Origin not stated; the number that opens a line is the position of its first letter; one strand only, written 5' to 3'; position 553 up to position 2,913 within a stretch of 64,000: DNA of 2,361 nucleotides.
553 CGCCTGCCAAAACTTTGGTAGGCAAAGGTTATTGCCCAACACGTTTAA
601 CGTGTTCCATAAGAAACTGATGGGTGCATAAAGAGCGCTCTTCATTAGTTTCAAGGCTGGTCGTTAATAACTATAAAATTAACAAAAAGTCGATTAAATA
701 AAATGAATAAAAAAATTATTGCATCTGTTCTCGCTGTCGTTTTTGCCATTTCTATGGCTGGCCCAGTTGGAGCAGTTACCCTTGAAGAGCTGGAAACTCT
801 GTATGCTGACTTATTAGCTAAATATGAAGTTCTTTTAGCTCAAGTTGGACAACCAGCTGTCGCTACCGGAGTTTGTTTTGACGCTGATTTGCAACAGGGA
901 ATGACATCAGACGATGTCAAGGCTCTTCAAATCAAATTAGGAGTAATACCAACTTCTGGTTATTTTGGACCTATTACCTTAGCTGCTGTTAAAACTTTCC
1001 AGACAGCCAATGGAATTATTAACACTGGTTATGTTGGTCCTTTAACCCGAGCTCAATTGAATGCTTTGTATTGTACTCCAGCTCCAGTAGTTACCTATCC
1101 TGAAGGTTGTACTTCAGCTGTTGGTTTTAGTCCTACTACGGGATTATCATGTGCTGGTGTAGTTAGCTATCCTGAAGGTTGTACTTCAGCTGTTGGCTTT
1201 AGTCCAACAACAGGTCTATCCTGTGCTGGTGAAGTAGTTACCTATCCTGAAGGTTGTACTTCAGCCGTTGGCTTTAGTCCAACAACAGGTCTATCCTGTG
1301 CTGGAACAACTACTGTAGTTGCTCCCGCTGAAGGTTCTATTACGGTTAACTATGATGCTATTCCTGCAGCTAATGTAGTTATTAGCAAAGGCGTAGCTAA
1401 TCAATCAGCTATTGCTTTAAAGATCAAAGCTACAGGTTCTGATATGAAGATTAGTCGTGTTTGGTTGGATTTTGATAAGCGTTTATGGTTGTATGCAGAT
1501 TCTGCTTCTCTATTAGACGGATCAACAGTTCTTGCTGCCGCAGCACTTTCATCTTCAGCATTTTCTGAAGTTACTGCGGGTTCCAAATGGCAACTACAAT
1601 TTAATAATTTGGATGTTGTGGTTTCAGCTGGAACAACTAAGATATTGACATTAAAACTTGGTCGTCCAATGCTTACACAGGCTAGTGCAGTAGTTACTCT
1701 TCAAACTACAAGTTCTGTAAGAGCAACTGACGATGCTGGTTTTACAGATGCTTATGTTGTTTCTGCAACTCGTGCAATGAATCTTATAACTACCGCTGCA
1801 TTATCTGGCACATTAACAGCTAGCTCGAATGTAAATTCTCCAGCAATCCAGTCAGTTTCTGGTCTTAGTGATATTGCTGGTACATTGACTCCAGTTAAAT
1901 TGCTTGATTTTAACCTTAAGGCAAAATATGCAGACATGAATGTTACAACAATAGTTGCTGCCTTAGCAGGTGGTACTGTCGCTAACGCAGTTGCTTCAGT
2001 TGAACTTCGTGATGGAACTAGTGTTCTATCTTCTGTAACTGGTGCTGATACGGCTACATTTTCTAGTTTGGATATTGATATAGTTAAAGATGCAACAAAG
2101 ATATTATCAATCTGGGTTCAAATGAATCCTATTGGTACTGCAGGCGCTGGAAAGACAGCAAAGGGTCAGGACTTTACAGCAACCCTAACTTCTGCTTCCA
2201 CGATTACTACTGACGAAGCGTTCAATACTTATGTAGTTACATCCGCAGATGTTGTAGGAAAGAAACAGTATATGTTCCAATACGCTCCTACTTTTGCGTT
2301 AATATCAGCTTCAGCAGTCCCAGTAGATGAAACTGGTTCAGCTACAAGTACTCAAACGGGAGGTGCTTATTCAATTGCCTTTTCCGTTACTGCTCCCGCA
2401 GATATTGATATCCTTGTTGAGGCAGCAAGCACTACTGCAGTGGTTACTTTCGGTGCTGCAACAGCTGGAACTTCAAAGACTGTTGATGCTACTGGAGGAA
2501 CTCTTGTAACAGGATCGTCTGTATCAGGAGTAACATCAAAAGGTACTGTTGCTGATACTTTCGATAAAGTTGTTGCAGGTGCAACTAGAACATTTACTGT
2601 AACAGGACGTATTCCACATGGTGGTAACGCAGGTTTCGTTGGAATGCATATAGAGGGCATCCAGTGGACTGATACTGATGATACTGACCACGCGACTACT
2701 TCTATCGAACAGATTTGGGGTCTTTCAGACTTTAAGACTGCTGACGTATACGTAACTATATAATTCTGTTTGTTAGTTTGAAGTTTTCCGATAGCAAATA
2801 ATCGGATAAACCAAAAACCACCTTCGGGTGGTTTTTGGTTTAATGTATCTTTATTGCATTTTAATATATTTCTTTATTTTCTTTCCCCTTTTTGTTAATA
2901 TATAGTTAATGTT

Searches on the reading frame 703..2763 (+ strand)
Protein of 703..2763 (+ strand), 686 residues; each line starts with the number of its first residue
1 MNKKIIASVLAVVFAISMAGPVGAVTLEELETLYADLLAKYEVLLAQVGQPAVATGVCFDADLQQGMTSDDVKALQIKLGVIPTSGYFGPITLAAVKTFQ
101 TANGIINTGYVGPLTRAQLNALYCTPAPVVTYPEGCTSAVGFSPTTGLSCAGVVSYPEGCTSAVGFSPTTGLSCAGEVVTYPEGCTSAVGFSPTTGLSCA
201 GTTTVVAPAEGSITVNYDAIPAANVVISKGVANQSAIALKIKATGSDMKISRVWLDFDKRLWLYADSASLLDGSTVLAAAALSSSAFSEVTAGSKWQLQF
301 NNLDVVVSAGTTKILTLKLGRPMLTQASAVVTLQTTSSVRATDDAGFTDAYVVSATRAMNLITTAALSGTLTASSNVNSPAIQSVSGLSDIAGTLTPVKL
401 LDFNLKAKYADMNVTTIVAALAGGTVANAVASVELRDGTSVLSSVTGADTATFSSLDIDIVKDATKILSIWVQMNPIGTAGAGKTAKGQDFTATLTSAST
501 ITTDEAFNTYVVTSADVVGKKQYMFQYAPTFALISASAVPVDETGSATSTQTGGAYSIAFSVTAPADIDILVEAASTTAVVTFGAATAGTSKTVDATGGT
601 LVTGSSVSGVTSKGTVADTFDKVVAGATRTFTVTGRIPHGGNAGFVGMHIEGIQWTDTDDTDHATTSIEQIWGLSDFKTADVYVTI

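Call 17: search_protein_families(library=pfam, proteins=[window:703-2763:+], max_evalue=1e-8)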
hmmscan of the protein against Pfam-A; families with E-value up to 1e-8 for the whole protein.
window:703-2763:+ (686 aa): 1 family
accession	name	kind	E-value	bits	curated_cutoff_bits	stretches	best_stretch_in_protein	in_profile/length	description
PF01471.23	PG_binding_1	-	2.8e-09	37.5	23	1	70-119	3-57/57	Putative peptidoglycan binding domain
